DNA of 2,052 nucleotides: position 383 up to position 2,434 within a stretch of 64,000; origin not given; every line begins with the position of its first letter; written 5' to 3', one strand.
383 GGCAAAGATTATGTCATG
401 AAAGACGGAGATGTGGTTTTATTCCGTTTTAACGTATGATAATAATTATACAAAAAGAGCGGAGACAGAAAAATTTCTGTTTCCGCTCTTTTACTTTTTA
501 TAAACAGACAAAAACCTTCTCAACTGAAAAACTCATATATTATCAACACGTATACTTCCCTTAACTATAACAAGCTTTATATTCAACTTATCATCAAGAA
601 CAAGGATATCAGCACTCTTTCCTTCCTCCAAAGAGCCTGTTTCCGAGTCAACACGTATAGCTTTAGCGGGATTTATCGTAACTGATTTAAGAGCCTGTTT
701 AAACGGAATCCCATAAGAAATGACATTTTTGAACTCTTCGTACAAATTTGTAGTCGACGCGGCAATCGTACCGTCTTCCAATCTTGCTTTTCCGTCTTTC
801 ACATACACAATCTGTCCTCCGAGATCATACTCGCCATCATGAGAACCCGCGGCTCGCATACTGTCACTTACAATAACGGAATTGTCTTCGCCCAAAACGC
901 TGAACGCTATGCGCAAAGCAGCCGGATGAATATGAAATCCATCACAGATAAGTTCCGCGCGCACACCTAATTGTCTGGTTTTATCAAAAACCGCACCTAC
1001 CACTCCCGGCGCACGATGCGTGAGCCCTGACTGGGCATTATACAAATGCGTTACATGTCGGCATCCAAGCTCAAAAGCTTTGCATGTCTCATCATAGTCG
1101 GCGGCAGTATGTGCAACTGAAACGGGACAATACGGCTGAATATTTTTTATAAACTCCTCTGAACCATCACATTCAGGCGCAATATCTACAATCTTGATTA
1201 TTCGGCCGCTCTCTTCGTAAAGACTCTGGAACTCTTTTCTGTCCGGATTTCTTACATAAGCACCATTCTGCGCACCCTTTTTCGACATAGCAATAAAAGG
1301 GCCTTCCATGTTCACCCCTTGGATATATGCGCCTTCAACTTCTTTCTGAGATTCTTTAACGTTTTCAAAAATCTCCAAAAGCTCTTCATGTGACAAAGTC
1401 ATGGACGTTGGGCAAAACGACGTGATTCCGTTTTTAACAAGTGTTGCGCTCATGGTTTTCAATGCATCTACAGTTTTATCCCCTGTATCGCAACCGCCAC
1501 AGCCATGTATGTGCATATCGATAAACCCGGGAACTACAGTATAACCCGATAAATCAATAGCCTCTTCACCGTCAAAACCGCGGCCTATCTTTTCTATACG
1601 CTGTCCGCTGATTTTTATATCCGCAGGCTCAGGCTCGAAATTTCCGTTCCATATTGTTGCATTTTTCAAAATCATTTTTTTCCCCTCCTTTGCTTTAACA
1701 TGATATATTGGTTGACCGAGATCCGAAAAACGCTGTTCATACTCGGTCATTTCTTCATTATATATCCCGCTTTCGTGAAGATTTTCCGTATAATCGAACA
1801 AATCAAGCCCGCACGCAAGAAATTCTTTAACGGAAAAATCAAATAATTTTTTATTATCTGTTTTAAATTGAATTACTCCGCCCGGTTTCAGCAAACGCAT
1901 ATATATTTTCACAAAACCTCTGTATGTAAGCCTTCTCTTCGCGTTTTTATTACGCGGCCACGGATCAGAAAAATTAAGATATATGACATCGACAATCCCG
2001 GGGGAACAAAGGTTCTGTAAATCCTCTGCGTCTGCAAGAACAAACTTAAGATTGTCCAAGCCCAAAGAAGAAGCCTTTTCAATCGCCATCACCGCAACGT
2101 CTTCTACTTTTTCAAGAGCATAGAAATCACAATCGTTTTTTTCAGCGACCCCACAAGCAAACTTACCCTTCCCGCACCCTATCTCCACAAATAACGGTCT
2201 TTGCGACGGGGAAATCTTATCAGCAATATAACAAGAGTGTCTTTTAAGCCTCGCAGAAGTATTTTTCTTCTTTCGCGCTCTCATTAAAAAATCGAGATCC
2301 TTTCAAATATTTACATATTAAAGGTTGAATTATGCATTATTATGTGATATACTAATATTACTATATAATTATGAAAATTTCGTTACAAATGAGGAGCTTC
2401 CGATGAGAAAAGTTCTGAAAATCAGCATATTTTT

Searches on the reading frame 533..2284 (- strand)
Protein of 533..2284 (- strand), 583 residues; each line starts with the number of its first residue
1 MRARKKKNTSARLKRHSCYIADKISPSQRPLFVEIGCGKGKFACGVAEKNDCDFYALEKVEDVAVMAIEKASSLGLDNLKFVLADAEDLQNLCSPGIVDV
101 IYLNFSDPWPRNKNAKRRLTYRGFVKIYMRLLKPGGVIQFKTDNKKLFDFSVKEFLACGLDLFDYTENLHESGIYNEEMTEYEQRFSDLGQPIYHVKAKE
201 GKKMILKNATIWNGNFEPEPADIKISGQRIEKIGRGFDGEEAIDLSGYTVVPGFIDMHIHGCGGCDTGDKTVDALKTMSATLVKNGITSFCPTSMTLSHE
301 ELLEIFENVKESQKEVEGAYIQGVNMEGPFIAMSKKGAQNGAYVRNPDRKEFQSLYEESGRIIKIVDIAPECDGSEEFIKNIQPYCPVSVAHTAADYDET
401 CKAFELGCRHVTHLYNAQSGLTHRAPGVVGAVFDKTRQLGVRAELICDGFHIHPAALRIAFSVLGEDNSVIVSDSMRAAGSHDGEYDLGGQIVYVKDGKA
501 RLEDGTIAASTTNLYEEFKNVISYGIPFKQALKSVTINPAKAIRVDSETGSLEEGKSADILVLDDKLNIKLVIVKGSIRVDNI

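Call 31: find_encoding_contigs(protein=window:533-2284:-, flank=10000, max_places=6)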
Protein window:533-2284:- (583 aa): 22 contigs read that carry it; 6 places shown.
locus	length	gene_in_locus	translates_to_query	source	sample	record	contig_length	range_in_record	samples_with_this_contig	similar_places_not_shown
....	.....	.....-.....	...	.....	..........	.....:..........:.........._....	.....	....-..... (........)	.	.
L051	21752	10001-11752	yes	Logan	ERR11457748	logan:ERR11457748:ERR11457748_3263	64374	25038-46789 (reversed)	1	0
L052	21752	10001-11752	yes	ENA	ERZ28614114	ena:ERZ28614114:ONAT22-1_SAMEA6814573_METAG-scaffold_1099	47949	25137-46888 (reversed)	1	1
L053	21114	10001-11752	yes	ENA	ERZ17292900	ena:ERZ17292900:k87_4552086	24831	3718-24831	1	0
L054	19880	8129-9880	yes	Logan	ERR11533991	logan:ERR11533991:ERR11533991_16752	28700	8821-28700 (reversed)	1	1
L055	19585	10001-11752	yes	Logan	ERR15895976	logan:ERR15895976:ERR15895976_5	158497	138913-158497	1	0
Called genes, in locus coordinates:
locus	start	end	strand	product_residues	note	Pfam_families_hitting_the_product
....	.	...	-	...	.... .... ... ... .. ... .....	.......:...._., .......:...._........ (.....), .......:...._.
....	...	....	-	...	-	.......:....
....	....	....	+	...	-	-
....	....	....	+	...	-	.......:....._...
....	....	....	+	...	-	-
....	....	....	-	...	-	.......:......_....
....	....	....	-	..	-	-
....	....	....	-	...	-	-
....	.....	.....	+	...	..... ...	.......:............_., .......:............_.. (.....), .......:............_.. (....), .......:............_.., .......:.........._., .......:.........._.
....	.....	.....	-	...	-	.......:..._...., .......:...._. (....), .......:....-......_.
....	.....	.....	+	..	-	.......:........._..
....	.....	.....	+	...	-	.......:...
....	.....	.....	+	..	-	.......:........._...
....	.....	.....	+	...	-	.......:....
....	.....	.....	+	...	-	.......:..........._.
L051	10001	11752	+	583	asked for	PF02390:Methyltransf_4, PF08241:Methyltransf_11 (faint), PF13649:Methyltransf_25 (weak), PF13847:Methyltransf_31, PF01979:Amidohydro_1, PF07969:Amidohydro_3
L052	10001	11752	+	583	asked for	PF02390:Methyltransf_4, PF08241:Methyltransf_11 (faint), PF13649:Methyltransf_25 (weak), PF13847:Methyltransf_31, PF01979:Amidohydro_1, PF07969:Amidohydro_3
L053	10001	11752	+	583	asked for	PF02390:Methyltransf_4, PF08241:Methyltransf_11 (faint), PF13649:Methyltransf_25 (weak), PF13847:Methyltransf_31, PF01979:Amidohydro_1, PF07969:Amidohydro_3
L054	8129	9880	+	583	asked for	PF02390:Methyltransf_4, PF08241:Methyltransf_11 (faint), PF13649:Methyltransf_25 (weak), PF13847:Methyltransf_31, PF01979:Amidohydro_1, PF07969:Amidohydro_3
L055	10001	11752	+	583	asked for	PF02390:Methyltransf_4, PF08241:Methyltransf_11 (faint), PF13649:Methyltransf_25 (weak), PF13847:Methyltransf_31, PF01979:Amidohydro_1, PF07969:Amidohydro_3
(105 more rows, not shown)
